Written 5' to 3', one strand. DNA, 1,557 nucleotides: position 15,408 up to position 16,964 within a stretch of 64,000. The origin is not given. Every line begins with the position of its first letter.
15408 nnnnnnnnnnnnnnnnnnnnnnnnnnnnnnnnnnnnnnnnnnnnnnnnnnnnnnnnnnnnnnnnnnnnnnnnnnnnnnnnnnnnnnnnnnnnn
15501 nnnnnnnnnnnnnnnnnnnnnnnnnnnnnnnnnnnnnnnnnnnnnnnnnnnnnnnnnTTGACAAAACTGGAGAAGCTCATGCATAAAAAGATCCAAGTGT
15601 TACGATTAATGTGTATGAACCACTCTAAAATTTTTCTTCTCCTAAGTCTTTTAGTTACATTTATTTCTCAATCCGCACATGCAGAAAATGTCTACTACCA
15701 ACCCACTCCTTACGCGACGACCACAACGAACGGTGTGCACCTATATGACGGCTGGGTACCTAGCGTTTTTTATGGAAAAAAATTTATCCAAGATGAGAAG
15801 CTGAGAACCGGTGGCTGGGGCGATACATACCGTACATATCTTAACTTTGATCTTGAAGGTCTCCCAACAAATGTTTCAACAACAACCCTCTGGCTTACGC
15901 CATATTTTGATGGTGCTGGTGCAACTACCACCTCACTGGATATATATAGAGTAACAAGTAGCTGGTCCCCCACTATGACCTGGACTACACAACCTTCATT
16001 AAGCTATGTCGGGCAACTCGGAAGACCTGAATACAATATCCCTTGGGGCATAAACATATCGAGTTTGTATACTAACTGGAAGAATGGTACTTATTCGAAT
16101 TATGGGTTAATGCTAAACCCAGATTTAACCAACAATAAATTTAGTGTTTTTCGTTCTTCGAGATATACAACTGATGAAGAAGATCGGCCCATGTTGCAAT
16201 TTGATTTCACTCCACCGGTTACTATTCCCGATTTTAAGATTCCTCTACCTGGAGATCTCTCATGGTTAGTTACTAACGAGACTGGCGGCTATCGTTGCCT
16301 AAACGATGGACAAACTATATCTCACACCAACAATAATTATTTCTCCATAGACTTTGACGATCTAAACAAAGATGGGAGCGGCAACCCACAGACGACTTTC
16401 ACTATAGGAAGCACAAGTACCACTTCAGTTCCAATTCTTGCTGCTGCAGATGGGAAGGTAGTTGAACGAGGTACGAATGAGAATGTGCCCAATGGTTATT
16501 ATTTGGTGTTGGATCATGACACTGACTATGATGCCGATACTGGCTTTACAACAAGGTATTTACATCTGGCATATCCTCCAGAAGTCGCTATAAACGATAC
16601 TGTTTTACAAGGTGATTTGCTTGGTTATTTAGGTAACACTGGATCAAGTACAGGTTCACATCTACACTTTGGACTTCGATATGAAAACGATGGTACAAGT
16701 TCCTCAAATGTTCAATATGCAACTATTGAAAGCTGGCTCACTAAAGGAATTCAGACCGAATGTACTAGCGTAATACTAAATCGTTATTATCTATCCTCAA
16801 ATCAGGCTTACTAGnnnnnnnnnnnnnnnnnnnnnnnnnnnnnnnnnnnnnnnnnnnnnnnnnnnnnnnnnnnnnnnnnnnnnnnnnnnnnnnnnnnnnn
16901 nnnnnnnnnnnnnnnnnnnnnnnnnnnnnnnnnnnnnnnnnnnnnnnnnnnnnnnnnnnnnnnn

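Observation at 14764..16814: AT-rich 2-kb islet encoding a secreted DNRLRE-like + M23 peptidase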

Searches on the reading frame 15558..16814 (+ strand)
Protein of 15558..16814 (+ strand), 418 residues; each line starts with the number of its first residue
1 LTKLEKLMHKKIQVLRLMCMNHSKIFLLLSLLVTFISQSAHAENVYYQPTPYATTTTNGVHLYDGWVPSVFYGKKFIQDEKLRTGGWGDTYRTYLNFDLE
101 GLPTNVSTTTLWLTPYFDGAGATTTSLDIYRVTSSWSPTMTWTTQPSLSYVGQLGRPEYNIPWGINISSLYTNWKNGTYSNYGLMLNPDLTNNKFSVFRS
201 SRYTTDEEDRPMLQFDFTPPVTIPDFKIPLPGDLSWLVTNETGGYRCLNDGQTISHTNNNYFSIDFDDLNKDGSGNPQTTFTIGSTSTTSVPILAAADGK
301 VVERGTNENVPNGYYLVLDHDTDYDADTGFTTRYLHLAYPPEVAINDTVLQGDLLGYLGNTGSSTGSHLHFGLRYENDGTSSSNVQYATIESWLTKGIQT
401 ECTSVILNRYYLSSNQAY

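Call 3: search_protein_families(library=pfam, proteins=[window:15558-16814:+], max_evalue=1)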
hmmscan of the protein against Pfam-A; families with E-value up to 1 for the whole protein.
window:15558-16814:+ (418 aa): 3 families
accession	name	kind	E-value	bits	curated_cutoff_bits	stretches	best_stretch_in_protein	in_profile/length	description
PF01551.29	Peptidase_M23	-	1.2e-16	61.1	28.7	1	289-377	12-91/96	Peptidase family M23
PF24517.2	CBM96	-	1.3e-08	35.2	26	1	88-196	37-147/164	Carbohydrate-binding module family 96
PF06848.17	Disaggr_repeat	-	0.0069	16.5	33.9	0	84-146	21-87/179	Disaggregatase related repeat domain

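Call 4: search_protein_families(library=ncbifam, proteins=[window:15558-16814:+], max_evalue=1)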
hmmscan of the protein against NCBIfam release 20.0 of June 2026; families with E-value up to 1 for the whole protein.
window:15558-16814:+ (418 aa): 10 families
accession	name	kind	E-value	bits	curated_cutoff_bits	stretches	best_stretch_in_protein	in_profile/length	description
NF033679.1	DNRLRE_dom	domain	4.7e-20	72.3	34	1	68-214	10-162/164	DNRLRE domain-containing protein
NF050804.1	CellDivDipMCaul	equivalog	8.8e-10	38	900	1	288-376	536-616/634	cell division endopeptidase DipM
NF008652.0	PRK11649.1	equivalog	1.6e-09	37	341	1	290-375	323-399/439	murein DD-endopeptidase MepM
NF053824.1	PdgNdpepShyC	equivalog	1.7e-09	37.1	700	1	290-372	306-379/429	peptidoglycan DD-endopeptidase ShyC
NF052336.1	PdgHdaseHSB100310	equivalog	3.2e-09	36.6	500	1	274-381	51-149/316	peptidoglycan hydrolase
NF052530.1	Heli_ShapePgp3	exception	1.2e-07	31.2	300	1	291-376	178-254/270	peptidoglycan metallopeptidase Pgp3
NF053825.1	PdgNdpepShyA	equivalog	2.8e-07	29.6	700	1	289-375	305-382/425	peptidoglycan DD-endopeptidase ShyA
NF053738.1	S2SprSpoIIQBc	equivalog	0.0012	18.5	250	1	282-378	126-215/232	stage II sporulation protein SpoIIQ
NF052529.1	PG_M23_Pgp6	exception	0.0031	16.3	600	1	287-374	342-420/452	peptidoglycan metallopeptidase Pgp6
NF040883.1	amid_act_ActS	equivalog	0.013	14.8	375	1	287-376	143-223/242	amidase activator ActS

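Call 6: find_homologous_proteins(query=window:15558-16814:+)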
Query window:15558-16814:+ (418 aa): 83 proteins with E <= 0.001 among 3925 candidates.
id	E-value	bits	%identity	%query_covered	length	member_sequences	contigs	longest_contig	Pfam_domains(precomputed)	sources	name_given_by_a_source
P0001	3.3e-281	950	100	98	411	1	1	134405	PF01551.30,PF24517.3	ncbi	-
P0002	3.3e-199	680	74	97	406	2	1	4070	PF01551.30,PF24517.3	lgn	-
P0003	4.4e-191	654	70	97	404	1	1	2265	PF01551.30,PF24517.3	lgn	-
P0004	3.3e-134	466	56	94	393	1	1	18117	PF01551.30,PF24517.3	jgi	jgi:murein DD-endopeptidase MepM/ murein hydrolase activator NlpD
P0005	4.3e-118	413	49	90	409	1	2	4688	PF01551.30,PF24517.3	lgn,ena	-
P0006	7.2e-118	412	50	93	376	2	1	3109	PF01551.30,PF24517.3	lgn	-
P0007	5.9e-114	399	48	95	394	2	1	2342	PF01551.30,PF24517.3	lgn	-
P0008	2.2e-113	398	48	94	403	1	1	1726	PF01551.30,PF24517.3,PF06848.18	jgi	jgi:murein DD-endopeptidase MepM/ murein hydrolase activator NlpD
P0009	8.3e-113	396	47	94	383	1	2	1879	PF01551.30,PF24517.3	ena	-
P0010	1.1e-111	392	47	96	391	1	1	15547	PF01551.30,PF24517.3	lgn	-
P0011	5.1e-110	386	46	95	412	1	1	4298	PF01551.30,PF24517.3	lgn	-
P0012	5.7e-110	386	48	93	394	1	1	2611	PF01551.30,PF24517.3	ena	-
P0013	2.4e-109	384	49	90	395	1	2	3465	PF01551.30,PF24517.3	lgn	-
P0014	3.9e-106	374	46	95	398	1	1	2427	PF01551.30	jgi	jgi:murein DD-endopeptidase MepM/ murein hydrolase activator NlpD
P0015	8.1e-105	369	47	93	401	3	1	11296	PF01551.30,PF24517.3,PF06848.18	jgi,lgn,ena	jgi:murein DD-endopeptidase MepM/ murein hydrolase activator NlpD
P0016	2.2e-102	361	45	91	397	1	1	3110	PF01551.30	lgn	-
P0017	7.5e-102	360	46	94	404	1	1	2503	PF01551.30,PF24517.3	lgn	-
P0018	1.9e-99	352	47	96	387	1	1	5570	PF01551.30,PF24517.3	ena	-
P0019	2.6e-97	345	45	95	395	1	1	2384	PF01551.30,PF24517.3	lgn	-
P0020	1.2e-92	329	45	94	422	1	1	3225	PF01551.30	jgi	-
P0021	2.5e-92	328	46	94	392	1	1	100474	PF01551.30,PF24517.3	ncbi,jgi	jgi:murein DD-endopeptidase MepM/ murein hydrolase activator NlpD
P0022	4.6e-92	327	43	94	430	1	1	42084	PF01551.30,PF24517.3,PF06848.18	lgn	-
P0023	1.4e-91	326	43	94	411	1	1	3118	PF01551.30,PF24517.3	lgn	-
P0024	2.0e-90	322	47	82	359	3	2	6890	PF01551.30,PF24517.3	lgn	-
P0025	1.2e-89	319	44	95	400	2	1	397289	PF01551.30,PF24517.3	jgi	jgi:murein DD-endopeptidase MepM/ murein hydrolase activator NlpD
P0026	4.3e-88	314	43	93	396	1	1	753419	PF01551.30,PF24517.3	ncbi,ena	-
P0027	2.1e-87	312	45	94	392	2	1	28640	PF01551.30,PF24517.3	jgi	jgi:murein DD-endopeptidase MepM/ murein hydrolase activator NlpD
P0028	1.2e-86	309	43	94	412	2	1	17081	PF01551.30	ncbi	-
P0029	8.7e-86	307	43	94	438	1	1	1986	PF01551.30,PF24517.3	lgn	-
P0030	1.4e-85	306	44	90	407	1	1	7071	PF01551.30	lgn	-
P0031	1.8e-83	299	42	98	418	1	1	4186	PF01551.30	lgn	-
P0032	6.1e-81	291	45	86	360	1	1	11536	PF01551.30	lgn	-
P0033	1.8e-80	289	44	90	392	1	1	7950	PF01551.30,PF24517.3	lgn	-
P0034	4.1e-78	281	41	94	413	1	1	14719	PF01551.30,PF24517.3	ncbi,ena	-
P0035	2.6e-76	275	41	94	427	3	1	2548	PF01551.30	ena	-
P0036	3.0e-76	275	39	94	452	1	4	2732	PF01551.30,PF24517.3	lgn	-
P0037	4.9e-76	275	40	94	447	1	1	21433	PF01551.30,PF24517.3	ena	-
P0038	1.7e-75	273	39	97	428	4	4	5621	PF01551.30,PF24517.3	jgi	jgi:hypothetical protein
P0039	5.0e-75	271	39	94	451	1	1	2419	PF01551.30,PF24517.3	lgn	-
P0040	1.8e-74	269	42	91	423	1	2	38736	PF01551.30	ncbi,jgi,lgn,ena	-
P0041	2.0e-74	269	41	93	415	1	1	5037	PF01551.30,PF24517.3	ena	-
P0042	2.0e-74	269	40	95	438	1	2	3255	PF01551.30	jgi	jgi:hypothetical protein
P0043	5.4e-74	268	47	73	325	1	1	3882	PF01551.30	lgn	-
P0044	2.1e-73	266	39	91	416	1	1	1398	PF01551.30,PF24517.3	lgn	-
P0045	7.5e-73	264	44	87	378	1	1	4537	PF01551.30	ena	-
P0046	1.9e-72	263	41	91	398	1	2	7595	PF01551.30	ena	-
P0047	3.5e-72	262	42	90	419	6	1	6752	PF01551.30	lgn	-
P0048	4.2e-71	258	40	91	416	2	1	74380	PF01551.30,PF24517.3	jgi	jgi:hypothetical protein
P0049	5.7e-71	258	39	94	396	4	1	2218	PF01551.30,PF24517.3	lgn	-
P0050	4.5e-70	255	40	90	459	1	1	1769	PF01551.30,PF24517.3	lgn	-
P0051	1.3e-69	253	40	94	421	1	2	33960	PF01551.30,PF24517.3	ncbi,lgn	-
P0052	1.3e-69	253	38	95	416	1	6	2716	PF01551.30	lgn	-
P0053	1.2e-67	247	40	89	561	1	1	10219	PF01551.30,PF24517.3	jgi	jgi:murein DD-endopeptidase MepM/ murein hydrolase activator NlpD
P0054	3.0e-67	246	40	95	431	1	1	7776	PF01551.30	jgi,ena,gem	-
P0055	3.9e-67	245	39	93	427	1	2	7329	PF01551.30,PF24517.3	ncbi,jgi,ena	-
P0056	6.8e-66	241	39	95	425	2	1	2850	PF01551.30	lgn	-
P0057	4.1e-65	238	36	91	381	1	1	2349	PF01551.30,PF24517.3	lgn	-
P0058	4.4e-64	235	40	94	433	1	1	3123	PF01551.30,PF24517.3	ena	-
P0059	4.8e-64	235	38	92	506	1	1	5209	PF01551.30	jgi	jgi:hypothetical protein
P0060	2.4e-62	229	39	88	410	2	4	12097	PF01551.30,PF24517.3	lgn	-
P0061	4.6e-59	219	36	93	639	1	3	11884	PF01551.30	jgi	jgi:hypothetical protein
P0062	1.5e-58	217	40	80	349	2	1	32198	PF01551.30,PF24517.3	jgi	jgi:hypothetical protein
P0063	2.0e-58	216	37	95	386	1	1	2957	PF01551.30,PF24517.3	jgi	jgi:murein DD-endopeptidase MepM/ murein hydrolase activator NlpD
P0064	2.7e-58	216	43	61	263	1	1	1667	PF01551.30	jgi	jgi:murein DD-endopeptidase MepM/ murein hydrolase activator NlpD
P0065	3.6e-56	209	41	77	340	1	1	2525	PF01551.30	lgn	-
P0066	7.0e-56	208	39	92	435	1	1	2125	PF01551.30,PF24517.3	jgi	jgi:murein DD-endopeptidase MepM/ murein hydrolase activator NlpD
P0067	3.8e-47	179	46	53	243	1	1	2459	PF01551.30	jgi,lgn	-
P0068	6.5e-43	165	35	94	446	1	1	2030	PF01551.30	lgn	-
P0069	6.0e-36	142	32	91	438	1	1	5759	PF01551.30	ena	-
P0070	8.4e-35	139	42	60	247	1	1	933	PF01551.30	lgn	-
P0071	8.4e-33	132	42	46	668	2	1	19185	PF01551.30,PF24517.3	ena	-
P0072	2.9e-30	124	34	81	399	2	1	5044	PF01551.30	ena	-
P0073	3.8e-8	51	42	23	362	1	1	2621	PF01551.30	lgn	-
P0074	2.7e-7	48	45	22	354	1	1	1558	PF01551.30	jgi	jgi:murein DD-endopeptidase MepM/ murein hydrolase activator NlpD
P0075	8.2e-7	46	43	21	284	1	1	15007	PF01551.30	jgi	jgi:murein DD-endopeptidase MepM/ murein hydrolase activator NlpD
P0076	1.2e-6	46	39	20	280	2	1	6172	PF01551.30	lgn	-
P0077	1.4e-6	46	45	19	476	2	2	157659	PF01551.30,PF07501.18,PF01476.27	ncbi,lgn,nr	ncbi:MAG: peptidoglycan DD-metalloendopeptidase family protein [Thermoanaerobacteraceae bacterium]|n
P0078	3.4e-6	44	40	21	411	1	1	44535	PF01551.30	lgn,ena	-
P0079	6.6e-6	43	44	21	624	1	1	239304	PF01551.30,PF07501.18,PF01476.27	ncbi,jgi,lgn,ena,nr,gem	ncbi:MAG: hypothetical protein CVU89_05650 [Firmicutes bacterium HGW-Firmicutes-14]|nr:MAG: hypothet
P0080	3.3e-4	38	40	20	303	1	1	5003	PF01551.30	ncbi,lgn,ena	-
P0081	3.5e-4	38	46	20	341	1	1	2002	PF01551.30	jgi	jgi:murein DD-endopeptidase MepM/ murein hydrolase activator NlpD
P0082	4.5e-4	37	39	25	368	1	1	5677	PF01551.30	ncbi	-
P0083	6.7e-4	37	46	19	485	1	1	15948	PF01551.30,PF07501.18,PF01476.27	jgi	jgi:murein DD-endopeptidase MepM/ murein hydrolase activator NlpD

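Call 8: find_encoding_contigs(protein=P0001, flank=10000, max_places=3)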
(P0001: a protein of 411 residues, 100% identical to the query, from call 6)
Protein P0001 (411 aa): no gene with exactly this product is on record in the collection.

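Call 9: find_encoding_contigs(protein=P0004, flank=10000, max_places=3)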
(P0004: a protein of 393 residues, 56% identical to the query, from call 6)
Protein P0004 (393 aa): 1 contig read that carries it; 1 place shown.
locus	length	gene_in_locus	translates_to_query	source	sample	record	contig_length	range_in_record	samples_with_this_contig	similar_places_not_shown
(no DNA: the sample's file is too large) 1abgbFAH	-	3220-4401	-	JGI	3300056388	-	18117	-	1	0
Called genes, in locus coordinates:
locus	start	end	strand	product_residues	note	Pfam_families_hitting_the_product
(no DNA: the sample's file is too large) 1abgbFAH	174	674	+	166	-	-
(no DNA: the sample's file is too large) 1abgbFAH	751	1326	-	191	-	PF08207:EFP_N, PF01132:EFP (weak), PF09285:Elong-fact-P_C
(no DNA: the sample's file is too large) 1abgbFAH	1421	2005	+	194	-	PF04542:Sigma70_r2, PF08281:Sigma70_r4_2, PF04545:Sigma70_r4 (weak)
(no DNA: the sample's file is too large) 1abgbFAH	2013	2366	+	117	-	-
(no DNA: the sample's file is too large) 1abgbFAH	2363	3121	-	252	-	-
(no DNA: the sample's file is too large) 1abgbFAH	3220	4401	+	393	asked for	PF24517:CBM96, PF01551:Peptidase_M23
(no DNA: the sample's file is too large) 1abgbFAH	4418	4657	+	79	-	PF10049:DUF2283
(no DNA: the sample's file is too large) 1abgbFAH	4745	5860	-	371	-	PF00154:RecA_N, PF06745:ATPase (weak), PF08423:Rad51, PF27531:MT3502_N, PF01637:ATPase_2 (weak), PF21096:RecA_C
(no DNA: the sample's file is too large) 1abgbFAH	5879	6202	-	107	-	PF09136:Glucodextran_B (weak)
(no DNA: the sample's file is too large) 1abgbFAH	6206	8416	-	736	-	PF17854:FtsK_alpha, PF01580:FtsK_SpoIIIE, PF09397:FtsK_gamma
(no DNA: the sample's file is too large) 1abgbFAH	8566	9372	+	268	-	-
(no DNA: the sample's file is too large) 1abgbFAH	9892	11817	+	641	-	PF01471:PG_binding_1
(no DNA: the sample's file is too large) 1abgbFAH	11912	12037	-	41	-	-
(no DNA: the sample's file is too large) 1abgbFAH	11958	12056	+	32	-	-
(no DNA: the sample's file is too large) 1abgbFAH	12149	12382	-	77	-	-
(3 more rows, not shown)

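Call 10: find_encoding_contigs(protein=P0021, flank=8000, max_places=2)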
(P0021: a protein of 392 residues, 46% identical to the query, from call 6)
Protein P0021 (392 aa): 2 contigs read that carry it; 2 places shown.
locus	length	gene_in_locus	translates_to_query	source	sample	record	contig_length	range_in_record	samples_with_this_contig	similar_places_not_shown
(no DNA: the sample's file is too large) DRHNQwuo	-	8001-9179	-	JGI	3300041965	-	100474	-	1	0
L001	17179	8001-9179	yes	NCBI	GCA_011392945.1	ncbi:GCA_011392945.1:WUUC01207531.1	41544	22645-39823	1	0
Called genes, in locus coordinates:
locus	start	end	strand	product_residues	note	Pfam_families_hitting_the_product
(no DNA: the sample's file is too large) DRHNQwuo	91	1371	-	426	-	PF01935:DUF87 (weak), PF10412:TrwB_AAD_bind (weak), PF13401:AAA_22 (faint)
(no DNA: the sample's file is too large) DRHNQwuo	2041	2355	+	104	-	-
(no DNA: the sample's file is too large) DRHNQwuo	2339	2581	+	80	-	-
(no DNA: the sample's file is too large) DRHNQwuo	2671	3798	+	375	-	PF06067:DUF932 (weak)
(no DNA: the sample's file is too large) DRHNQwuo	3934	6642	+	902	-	PF00069:Pkinase, PF07714:PK_Tyr_Ser-Thr, PF03109:ABC1 (weak), PF13432:TPR_16 (weak)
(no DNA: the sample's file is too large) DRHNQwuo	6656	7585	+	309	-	PF16697:Yop-YscD_cpl, PF00498:FHA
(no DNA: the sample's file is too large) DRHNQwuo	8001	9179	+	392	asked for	PF24517:CBM96, PF01551:Peptidase_M23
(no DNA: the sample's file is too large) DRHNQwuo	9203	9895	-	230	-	-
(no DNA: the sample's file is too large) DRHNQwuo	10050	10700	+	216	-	-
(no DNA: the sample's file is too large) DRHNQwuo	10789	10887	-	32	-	-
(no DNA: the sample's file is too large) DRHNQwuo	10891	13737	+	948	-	PF26449:DUF8128 (faint), PF02534:T4SS-DNA_transf (faint), PF10412:TrwB_AAD_bind, PF12696:TraG-D_C (weak)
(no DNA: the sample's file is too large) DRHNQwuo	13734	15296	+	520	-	PF00239:Resolvase, PF07508:Recombinase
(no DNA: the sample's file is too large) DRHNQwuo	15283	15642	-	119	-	PF12850:Metallophos_2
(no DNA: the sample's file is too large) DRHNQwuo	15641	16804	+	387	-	PF00069:Pkinase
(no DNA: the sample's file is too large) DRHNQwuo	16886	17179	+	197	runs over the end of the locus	PF01923:Cob_adeno_trans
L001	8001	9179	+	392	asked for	PF24517:CBM96, PF01551:Peptidase_M23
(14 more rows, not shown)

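Call 11: find_encoding_contigs(protein=P0026, flank=8000, max_places=2)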
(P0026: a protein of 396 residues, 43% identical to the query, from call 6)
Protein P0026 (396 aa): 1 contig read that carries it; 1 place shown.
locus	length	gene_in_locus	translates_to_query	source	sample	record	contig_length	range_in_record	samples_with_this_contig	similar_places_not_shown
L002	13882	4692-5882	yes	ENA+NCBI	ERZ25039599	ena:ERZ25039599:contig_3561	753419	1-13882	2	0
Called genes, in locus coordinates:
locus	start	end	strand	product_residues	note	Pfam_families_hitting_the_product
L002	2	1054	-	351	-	?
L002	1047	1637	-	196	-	PF07638:Sigma70_ECF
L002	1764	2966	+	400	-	PF01935:DUF87 (weak), PF10412:TrwB_AAD_bind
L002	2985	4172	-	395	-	-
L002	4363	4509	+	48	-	PF01381:HTH_3, PF13560:HTH_31 (weak)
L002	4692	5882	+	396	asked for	PF24517:CBM96, PF01551:Peptidase_M23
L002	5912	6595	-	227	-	-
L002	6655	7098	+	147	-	-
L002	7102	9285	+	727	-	PF10412:TrwB_AAD_bind (faint)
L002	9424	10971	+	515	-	PF00239:Resolvase, PF07508:Recombinase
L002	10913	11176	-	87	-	-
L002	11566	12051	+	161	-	PF06983:3-dmu-9_3-mt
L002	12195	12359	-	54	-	-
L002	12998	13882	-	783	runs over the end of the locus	PF04862:DUF642 (weak)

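Call 12: find_encoding_contigs(protein=P0010, flank=8000, max_places=2)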
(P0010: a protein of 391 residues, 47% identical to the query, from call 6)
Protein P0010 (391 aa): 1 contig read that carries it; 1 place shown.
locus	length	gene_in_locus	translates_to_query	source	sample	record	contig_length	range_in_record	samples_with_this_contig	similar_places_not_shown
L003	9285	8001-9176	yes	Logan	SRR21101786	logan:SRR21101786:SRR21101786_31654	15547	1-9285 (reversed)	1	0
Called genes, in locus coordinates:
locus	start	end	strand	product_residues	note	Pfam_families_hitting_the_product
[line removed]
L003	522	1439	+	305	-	PF06983:3-dmu-9_3-mt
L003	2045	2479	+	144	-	PF02381:MraZ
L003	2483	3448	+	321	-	PF01795:Methyltransf_5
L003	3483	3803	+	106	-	-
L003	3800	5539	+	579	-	PF03717:PBP_dimer (weak), PF00905:Transpeptidase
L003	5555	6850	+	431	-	PF08245:Mur_ligase_M, PF02875:Mur_ligase_C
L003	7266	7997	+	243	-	-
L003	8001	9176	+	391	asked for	PF24517:CBM96 (weak), PF01551:Peptidase_M23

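Call 20: list_cluster_members(proteins=[P0001, P0021, P0026, P0028, P0034, P0040, P0051, P0055, P0084, P0025])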
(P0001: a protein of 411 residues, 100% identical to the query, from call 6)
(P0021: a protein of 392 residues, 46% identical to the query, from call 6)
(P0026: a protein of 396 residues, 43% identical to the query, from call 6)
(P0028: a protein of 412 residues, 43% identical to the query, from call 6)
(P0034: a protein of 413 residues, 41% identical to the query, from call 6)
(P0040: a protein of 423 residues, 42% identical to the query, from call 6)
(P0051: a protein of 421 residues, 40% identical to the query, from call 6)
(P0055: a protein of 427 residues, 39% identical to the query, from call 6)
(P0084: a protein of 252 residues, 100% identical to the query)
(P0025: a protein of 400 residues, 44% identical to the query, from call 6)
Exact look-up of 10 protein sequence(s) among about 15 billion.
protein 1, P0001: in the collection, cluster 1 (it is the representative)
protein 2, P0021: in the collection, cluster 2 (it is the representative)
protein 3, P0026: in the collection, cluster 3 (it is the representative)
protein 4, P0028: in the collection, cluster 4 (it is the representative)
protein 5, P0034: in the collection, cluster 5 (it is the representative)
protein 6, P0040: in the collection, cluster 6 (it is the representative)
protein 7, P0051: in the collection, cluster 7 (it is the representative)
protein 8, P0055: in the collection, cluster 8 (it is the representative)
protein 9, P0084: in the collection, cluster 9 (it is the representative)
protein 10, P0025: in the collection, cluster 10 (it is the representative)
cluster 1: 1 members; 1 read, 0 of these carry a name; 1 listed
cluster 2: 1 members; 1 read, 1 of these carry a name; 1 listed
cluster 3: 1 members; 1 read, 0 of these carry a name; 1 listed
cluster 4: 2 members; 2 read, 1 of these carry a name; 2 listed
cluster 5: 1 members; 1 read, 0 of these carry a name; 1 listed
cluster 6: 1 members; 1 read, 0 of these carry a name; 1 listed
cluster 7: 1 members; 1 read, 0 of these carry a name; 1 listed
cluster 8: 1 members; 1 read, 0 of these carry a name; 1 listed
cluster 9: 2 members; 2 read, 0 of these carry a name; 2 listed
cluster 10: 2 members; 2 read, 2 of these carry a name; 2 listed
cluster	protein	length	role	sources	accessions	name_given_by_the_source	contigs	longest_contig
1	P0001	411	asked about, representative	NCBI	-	-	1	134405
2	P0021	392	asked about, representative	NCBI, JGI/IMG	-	murein DD-endopeptidase MepM/ murein hydrolase activator NlpD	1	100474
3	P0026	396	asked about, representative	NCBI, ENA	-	-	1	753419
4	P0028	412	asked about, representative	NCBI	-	-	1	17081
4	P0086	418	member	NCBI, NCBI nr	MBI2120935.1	MAG: M23 family metallopeptidase [Parcubacteria group bacterium] | M23 family metallopeptidase [Parcubacteria group bacterium]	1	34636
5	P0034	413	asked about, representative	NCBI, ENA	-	-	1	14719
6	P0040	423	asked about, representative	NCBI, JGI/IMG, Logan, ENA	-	-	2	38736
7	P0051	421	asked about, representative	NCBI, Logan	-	-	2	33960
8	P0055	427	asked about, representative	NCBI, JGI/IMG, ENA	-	-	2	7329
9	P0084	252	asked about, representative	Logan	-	-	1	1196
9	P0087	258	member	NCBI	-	-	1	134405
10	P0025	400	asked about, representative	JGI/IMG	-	murein DD-endopeptidase MepM/ murein hydrolase activator NlpD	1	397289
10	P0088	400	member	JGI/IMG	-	murein DD-endopeptidase MepM/ murein hydrolase activator NlpD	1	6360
